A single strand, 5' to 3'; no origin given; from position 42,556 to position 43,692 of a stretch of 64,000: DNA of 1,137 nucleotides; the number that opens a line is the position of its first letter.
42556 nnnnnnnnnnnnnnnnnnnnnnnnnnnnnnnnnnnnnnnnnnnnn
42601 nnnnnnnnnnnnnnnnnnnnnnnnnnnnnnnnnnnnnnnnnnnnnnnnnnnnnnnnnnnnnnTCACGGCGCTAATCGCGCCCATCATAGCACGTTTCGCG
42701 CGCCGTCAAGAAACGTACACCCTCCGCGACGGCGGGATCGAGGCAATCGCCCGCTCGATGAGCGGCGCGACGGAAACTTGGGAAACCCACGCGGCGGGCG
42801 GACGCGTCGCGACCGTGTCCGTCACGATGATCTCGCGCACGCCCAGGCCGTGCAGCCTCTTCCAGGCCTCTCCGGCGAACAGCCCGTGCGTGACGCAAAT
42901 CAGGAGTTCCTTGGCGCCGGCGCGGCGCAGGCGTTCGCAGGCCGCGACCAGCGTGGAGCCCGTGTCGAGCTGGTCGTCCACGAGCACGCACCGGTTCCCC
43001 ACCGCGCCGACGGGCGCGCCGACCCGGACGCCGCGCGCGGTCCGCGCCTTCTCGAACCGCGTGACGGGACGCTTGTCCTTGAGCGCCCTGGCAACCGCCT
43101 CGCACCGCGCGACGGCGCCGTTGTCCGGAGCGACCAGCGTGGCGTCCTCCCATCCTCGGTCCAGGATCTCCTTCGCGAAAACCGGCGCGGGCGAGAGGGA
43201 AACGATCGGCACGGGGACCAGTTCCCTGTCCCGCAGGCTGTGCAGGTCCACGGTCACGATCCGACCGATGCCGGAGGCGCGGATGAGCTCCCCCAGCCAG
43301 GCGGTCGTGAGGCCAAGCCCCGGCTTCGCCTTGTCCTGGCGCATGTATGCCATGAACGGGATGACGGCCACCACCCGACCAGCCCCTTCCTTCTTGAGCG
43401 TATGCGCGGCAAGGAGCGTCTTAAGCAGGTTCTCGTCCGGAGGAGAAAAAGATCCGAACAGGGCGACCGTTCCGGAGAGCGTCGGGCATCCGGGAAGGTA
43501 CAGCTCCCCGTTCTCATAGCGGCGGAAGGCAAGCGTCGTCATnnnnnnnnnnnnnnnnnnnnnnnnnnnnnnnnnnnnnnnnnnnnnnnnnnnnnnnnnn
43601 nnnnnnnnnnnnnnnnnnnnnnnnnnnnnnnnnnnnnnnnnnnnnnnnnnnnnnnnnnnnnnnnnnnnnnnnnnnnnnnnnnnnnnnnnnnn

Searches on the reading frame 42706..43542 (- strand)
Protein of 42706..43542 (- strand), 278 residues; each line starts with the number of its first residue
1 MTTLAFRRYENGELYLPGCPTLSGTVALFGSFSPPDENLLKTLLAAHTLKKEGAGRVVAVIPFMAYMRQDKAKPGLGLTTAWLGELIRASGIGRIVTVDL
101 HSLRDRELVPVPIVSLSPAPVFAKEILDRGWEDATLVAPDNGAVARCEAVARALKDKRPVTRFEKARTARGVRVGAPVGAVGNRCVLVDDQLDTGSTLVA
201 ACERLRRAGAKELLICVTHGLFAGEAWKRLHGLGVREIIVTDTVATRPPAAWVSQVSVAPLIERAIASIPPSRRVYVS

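Call 108: search_protein_families(library=pfam, proteins=[window:42706-43542:-], max_evalue=0.001)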
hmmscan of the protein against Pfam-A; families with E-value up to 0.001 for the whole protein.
window:42706-43542:- (278 aa): 3 families
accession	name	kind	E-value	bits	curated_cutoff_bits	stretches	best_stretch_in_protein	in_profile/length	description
PF00156.33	Pribosyltran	-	1.1e-12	48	26.3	1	123-220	19-125/158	Phosphoribosyl transferase domain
PF14572.12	Pribosyl_synth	-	1.6e-11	44.9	27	1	178-247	78-148/184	Phosphoribosyl synthetase-associated domain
PF13793.12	Pribosyltran_N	-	2.5e-10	40.7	25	1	6-91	29-117/117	N-terminal domain of ribose phosphate pyrophosphokinase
